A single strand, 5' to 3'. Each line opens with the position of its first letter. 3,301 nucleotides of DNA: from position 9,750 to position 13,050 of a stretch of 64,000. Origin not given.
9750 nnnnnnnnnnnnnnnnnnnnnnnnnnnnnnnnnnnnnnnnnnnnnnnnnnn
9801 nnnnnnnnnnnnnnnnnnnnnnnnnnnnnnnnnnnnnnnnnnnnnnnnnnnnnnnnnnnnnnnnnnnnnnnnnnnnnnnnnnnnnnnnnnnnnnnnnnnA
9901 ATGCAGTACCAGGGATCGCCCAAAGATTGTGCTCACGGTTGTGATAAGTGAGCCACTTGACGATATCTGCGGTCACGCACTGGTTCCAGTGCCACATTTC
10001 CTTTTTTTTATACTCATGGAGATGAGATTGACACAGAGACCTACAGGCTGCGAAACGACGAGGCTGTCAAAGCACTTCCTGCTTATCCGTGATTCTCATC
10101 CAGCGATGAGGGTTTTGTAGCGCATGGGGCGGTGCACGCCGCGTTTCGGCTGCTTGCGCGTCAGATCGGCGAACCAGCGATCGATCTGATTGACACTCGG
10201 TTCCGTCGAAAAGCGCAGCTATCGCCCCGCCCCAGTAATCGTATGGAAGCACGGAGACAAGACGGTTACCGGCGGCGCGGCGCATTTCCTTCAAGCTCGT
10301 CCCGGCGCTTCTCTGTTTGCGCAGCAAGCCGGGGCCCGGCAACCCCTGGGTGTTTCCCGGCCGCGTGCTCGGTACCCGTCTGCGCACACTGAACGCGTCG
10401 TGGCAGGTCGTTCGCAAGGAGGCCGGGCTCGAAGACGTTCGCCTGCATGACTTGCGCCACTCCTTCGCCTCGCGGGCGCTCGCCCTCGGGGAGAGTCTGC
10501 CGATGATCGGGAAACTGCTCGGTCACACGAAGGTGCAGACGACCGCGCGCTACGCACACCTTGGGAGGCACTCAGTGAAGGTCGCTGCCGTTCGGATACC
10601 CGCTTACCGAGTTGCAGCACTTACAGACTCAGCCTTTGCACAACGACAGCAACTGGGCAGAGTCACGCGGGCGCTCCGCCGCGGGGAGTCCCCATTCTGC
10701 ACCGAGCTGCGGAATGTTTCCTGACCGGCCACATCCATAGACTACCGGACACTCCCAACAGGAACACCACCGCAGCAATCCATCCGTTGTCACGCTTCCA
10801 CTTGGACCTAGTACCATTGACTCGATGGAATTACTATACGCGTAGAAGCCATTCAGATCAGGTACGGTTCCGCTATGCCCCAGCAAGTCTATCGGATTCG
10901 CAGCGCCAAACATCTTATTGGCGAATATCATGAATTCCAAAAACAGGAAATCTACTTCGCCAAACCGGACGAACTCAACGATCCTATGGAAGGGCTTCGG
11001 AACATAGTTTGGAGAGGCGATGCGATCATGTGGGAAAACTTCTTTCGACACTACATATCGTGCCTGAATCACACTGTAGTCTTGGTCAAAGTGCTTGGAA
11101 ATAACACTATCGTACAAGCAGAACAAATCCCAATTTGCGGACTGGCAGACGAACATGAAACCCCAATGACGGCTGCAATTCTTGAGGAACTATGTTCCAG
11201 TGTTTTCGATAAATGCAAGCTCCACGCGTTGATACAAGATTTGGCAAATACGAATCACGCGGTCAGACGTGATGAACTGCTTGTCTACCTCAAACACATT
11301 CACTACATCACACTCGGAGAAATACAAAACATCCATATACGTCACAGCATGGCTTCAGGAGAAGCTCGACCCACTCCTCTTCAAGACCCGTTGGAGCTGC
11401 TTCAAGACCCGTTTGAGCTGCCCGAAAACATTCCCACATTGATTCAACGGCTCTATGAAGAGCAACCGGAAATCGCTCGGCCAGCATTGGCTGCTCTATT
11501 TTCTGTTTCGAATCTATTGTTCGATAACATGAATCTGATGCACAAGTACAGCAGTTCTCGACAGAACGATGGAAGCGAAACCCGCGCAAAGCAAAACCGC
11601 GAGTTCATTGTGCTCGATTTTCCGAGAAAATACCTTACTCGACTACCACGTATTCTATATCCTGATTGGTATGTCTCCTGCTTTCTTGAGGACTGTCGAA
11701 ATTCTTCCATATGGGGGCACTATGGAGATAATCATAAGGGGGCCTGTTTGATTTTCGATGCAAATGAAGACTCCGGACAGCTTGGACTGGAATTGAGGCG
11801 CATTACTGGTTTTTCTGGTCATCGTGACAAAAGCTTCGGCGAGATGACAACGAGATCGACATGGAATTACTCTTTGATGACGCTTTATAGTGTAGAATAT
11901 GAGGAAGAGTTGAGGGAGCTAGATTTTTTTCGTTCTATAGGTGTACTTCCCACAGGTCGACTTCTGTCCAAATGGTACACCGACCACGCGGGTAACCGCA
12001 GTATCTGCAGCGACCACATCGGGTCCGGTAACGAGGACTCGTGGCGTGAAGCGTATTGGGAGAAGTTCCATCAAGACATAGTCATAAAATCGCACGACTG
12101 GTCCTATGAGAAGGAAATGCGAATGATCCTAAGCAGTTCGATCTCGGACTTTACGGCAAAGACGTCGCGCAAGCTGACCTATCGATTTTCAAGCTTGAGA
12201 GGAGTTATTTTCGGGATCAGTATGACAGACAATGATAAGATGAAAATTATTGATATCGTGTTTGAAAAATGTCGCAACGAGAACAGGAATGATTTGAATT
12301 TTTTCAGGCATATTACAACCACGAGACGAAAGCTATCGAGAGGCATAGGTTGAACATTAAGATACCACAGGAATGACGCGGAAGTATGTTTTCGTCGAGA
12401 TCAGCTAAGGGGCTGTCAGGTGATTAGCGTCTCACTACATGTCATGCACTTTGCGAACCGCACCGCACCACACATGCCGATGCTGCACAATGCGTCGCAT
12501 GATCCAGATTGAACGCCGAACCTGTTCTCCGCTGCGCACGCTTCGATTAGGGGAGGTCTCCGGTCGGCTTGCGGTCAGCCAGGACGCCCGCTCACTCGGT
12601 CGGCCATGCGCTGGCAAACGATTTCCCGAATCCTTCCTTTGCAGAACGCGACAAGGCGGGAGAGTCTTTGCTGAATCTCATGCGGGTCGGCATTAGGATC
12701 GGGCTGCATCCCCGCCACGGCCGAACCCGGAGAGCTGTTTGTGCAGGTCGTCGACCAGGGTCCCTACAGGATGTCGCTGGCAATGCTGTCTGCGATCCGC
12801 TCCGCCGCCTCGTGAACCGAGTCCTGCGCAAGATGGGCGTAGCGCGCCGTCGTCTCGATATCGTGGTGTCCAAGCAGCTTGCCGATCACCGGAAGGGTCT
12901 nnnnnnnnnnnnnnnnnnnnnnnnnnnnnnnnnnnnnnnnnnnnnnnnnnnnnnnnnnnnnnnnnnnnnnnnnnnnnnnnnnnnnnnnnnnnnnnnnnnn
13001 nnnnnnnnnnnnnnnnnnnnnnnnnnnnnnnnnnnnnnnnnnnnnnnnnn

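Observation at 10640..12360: AT-rich islet carrying a DUF2971-like gene between an integrase remnant and tandem integrases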

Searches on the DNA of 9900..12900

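Call 71: search_rna_families(source=window, start=9900, end=12900, threshold=evalue, max_evalue=1)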
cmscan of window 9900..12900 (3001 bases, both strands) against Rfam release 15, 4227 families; matches with E-value up to 1: 0.
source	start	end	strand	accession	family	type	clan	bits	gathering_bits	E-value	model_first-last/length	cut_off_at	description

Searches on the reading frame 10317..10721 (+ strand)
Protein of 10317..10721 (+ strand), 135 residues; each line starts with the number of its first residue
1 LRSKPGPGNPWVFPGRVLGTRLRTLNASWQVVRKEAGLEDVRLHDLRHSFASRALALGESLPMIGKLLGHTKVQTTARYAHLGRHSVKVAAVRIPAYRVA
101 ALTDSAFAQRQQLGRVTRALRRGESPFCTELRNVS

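Call 14: search_protein_families(library=pfam, proteins=[window:10317-10721:+], max_evalue=0.001)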
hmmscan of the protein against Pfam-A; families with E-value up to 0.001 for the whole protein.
window:10317-10721:+ (135 aa): 1 family
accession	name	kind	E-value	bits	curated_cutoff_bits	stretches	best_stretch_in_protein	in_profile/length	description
PF00589.27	Phage_integrase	-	1.7e-12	47.9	27.1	1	5-82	89-168/172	Phage integrase family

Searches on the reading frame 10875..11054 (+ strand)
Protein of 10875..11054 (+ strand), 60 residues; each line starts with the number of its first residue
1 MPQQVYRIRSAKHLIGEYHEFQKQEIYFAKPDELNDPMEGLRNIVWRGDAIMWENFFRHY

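Call 73: search_protein_families(library=padloc, proteins=[window:10875-11054:+], max_evalue=1)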
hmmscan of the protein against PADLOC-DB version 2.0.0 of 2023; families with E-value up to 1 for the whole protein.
window:10875-11054:+ (60 aa): 3 families
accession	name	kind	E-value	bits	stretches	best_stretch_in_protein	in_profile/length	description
PDLC04990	PDC-S31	-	8.2e-06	23.8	1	2-46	6-48/259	-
PDLC04991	PDC-S31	-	5.1e-05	21.1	1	4-44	2-42/208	-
PDLC04994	PDC-S31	-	0.0012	16.3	1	1-47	15-60/273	-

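Call 74: search_protein_families(library=pfam, proteins=[window:10875-11054:+], max_evalue=10)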
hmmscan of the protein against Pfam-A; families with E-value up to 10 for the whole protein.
window:10875-11054:+ (60 aa): 0 families
